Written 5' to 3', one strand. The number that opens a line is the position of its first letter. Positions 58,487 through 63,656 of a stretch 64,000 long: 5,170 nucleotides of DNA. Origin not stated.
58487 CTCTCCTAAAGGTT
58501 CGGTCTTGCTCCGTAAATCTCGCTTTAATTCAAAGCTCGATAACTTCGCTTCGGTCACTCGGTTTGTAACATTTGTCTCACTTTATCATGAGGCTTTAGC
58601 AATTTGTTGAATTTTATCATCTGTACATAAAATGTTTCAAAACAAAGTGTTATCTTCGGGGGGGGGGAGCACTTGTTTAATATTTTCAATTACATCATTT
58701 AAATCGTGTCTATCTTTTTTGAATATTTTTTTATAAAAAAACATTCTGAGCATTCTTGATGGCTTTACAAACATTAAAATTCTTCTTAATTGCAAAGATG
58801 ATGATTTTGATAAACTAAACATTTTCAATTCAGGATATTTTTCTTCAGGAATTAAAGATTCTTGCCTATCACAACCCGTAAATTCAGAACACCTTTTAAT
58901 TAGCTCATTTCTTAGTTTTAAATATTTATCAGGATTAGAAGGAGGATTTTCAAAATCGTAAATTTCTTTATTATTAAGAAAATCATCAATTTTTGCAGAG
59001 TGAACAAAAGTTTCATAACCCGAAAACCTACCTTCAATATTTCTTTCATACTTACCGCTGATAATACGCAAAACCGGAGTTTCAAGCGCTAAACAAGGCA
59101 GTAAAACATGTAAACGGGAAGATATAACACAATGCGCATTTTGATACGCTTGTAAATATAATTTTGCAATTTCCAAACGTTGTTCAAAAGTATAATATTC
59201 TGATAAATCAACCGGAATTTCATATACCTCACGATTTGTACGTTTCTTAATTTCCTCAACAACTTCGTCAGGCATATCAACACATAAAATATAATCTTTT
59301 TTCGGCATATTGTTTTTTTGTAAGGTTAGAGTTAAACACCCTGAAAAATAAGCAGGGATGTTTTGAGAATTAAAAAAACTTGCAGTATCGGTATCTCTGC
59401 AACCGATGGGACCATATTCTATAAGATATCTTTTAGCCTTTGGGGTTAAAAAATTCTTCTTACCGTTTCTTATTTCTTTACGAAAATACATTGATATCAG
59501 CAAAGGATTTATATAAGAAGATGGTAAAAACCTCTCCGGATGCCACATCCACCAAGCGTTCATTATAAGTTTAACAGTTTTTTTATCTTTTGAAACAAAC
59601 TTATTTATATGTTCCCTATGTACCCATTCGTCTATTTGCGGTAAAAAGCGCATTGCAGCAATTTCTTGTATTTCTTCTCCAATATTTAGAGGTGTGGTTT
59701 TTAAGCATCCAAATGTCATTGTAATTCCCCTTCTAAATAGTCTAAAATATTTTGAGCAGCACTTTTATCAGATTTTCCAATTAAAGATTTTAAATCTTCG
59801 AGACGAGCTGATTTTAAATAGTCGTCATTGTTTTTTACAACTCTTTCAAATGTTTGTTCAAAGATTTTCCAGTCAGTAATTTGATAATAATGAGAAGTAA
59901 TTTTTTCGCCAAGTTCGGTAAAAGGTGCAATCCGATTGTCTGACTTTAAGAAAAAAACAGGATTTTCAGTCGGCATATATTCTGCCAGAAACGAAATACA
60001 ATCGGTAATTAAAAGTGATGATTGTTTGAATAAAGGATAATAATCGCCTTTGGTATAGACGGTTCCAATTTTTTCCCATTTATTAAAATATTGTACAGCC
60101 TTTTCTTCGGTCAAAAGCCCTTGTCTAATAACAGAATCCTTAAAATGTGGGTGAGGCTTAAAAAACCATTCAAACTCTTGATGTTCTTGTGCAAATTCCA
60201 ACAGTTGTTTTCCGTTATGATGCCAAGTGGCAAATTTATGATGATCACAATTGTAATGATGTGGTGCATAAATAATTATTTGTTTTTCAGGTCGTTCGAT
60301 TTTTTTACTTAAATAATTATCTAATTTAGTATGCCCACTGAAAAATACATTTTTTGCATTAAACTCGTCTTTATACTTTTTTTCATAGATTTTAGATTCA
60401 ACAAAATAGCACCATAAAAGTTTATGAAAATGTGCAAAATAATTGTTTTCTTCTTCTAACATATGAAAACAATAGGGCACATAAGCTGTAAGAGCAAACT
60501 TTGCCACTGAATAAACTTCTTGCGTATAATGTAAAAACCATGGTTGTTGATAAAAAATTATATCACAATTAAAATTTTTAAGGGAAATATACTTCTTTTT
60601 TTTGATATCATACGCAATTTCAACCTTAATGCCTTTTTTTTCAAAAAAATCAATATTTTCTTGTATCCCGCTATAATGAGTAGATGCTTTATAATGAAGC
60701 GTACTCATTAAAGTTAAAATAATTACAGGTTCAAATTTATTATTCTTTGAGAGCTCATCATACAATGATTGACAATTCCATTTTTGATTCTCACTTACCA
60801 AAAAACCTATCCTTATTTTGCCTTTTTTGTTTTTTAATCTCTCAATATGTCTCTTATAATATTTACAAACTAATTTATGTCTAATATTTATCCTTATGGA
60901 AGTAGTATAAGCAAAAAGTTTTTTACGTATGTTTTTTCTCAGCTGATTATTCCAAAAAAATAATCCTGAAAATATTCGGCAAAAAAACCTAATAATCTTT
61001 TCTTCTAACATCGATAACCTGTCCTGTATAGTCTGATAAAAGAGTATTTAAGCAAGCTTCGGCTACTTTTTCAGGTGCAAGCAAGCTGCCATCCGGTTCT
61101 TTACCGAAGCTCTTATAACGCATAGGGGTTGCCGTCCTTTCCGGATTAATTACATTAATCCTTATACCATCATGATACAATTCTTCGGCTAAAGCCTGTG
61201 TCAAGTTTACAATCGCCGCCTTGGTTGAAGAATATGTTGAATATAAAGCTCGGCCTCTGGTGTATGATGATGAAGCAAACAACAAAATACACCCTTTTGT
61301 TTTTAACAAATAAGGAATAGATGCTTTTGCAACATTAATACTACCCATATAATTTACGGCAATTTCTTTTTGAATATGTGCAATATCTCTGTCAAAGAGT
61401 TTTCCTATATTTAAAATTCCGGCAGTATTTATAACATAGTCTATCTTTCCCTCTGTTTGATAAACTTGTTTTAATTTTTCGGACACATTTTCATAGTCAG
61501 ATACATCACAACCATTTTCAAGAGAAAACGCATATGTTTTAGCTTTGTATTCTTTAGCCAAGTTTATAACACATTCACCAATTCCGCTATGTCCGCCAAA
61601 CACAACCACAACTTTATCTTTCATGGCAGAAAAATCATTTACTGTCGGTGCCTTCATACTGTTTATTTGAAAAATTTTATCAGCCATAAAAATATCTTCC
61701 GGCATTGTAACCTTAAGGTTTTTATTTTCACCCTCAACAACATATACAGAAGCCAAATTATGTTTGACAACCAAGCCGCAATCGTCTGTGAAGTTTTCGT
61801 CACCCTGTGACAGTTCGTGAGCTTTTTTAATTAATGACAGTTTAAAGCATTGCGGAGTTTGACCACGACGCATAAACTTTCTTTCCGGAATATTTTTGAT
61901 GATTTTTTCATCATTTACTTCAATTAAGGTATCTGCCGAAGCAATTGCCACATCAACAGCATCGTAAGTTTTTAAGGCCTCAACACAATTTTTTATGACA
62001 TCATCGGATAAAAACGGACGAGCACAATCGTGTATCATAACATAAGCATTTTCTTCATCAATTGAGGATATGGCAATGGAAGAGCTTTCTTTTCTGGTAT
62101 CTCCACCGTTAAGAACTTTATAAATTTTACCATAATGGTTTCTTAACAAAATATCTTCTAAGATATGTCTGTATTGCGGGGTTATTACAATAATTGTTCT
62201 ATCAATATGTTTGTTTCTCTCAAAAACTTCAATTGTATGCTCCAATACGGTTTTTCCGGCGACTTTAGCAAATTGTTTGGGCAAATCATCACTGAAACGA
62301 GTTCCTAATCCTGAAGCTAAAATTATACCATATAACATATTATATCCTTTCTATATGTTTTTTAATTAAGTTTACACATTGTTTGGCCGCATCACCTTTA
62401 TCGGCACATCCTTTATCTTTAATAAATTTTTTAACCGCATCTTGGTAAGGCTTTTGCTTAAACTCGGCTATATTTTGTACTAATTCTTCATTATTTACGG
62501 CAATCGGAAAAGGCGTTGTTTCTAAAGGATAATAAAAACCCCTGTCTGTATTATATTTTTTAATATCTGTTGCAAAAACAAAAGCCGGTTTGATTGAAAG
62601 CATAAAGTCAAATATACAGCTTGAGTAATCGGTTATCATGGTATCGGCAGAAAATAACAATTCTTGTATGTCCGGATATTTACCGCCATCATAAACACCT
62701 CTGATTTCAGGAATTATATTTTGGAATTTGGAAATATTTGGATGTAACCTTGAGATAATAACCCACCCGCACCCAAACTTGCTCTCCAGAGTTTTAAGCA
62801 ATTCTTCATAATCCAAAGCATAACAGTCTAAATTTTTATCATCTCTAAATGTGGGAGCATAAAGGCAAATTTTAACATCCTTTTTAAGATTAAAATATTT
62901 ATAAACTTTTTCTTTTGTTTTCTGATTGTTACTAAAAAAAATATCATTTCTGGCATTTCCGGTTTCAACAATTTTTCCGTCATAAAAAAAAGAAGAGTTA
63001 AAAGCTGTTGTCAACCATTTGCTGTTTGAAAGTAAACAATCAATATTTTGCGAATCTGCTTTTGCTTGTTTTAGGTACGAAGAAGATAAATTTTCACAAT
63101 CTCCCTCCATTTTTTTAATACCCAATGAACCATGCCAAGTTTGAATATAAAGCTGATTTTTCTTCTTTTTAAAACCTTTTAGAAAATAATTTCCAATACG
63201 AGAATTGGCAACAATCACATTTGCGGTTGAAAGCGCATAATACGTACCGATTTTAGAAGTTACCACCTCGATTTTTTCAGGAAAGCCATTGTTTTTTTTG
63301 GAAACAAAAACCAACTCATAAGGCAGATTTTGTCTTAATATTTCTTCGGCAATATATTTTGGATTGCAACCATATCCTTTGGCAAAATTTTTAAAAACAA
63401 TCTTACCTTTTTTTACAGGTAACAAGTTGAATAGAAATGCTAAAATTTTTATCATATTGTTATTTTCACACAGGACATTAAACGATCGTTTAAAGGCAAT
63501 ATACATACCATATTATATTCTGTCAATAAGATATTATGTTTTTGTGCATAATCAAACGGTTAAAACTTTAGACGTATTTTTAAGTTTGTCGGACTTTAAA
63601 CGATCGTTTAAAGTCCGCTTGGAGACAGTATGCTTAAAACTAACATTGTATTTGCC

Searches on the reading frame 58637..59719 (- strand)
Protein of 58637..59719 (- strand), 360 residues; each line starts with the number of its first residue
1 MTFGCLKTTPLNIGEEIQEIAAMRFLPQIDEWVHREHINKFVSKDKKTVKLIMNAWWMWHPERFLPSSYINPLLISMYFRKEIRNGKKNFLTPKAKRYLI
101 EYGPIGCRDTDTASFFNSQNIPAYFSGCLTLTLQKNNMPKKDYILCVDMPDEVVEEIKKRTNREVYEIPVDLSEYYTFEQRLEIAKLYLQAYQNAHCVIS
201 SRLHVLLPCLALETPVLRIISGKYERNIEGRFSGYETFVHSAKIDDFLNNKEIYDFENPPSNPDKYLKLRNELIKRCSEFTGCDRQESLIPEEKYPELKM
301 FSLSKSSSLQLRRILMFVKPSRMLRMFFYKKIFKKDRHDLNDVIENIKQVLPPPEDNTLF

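Call 7: search_protein_families(library=pfam, proteins=[window:58637-59719:-], max_evalue=0.01)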
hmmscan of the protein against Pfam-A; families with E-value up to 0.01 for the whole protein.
window:58637-59719:- (360 aa): 1 family
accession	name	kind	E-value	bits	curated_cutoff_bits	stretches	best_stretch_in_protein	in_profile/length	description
PF04230.19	PS_pyruv_trans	-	3.2e-09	37.6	25.3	1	90-219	111-276/280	Polysaccharide pyruvyl transferase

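Call 79: search_protein_families(library=phrogs, proteins=[window:58637-59719:-], max_evalue=0.001)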
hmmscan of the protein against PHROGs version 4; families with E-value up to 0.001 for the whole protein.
window:58637-59719:- (360 aa): 0 families

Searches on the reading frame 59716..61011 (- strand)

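Call 78: search_protein_families(library=pfam, proteins=[window:59716-61011:-], max_evalue=0.001)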
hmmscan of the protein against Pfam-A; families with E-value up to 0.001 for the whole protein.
window:59716-61011:- (431 aa): 1 family
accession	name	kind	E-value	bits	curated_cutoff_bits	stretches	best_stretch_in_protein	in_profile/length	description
PF04464.20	Glyphos_transf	-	3.3e-05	23.5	22.1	1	206-358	142-295/367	CDP-Glycerol:Poly(glycerophosphate) glycerophosphotransferase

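Call 79: search_protein_families(library=phrogs, proteins=[window:59716-61011:-], max_evalue=0.001)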
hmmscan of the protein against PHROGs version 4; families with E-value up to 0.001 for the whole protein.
window:59716-61011:- (431 aa): 0 families

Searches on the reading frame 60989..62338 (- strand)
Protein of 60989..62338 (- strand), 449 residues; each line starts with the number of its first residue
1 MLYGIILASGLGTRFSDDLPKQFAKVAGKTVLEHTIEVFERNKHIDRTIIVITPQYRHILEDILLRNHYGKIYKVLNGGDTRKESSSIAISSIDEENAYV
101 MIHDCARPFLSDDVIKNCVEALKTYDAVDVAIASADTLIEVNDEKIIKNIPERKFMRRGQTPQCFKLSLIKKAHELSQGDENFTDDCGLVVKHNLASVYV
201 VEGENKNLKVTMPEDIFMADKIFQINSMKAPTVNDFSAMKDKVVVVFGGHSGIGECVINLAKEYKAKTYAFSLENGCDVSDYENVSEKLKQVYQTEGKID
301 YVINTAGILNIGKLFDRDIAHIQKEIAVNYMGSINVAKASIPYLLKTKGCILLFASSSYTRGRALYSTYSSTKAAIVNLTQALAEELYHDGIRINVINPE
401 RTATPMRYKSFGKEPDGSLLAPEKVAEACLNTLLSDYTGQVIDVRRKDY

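Call 78: search_protein_families(library=pfam, proteins=[window:60989-62338:-], max_evalue=0.001)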
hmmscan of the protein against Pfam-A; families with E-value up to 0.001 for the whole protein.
window:60989-62338:- (449 aa): 7 families
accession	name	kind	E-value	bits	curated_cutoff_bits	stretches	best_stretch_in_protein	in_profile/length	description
PF01128.25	IspD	-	5e-52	177.3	27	1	5-223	4-219/221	2-C-methyl-D-erythritol 4-phosphate cytidylyltransferase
PF00106.31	adh_short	-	1.1e-28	100.6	26.6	1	276-410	55-190/195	short chain dehydrogenase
PF13561.12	adh_short_C2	-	6.6e-27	95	27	1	242-436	22-219/236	Enoyl-(Acyl carrier protein) reductase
PF12804.13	NTP_transf_3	-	5e-09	37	27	1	4-136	1-124/160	MobA-like NTP transferase domain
PF08659.16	KR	-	1.3e-06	28.9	22.6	1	277-380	60-160/180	KR domain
PF23441.1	SDR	-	6.1e-06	26.2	27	1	275-413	66-205/258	SDR-like rossmann domain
PF00483.29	NTP_transferase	-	2.8e-05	24.2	21.2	1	4-68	2-69/245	Nucleotidyl transferase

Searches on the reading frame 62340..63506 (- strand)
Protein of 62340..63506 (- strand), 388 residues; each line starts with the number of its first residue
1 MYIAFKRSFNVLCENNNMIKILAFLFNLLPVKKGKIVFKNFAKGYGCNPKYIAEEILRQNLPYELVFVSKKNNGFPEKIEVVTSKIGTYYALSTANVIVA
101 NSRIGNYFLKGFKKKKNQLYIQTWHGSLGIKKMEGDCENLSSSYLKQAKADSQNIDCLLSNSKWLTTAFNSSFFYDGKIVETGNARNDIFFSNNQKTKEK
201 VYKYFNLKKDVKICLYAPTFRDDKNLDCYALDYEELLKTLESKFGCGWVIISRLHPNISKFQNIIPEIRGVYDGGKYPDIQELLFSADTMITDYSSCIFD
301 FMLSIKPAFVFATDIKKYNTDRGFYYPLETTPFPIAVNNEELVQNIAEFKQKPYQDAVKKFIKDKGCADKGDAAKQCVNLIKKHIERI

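Call 78: search_protein_families(library=pfam, proteins=[window:62340-63506:-], max_evalue=0.001)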
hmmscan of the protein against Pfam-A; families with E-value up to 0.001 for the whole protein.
window:62340-63506:- (388 aa): 1 family
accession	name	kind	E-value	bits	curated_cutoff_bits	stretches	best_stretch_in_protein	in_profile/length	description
PF04464.20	Glyphos_transf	-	2.5e-68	231.1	22.1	1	24-381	4-365/367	CDP-Glycerol:Poly(glycerophosphate) glycerophosphotransferase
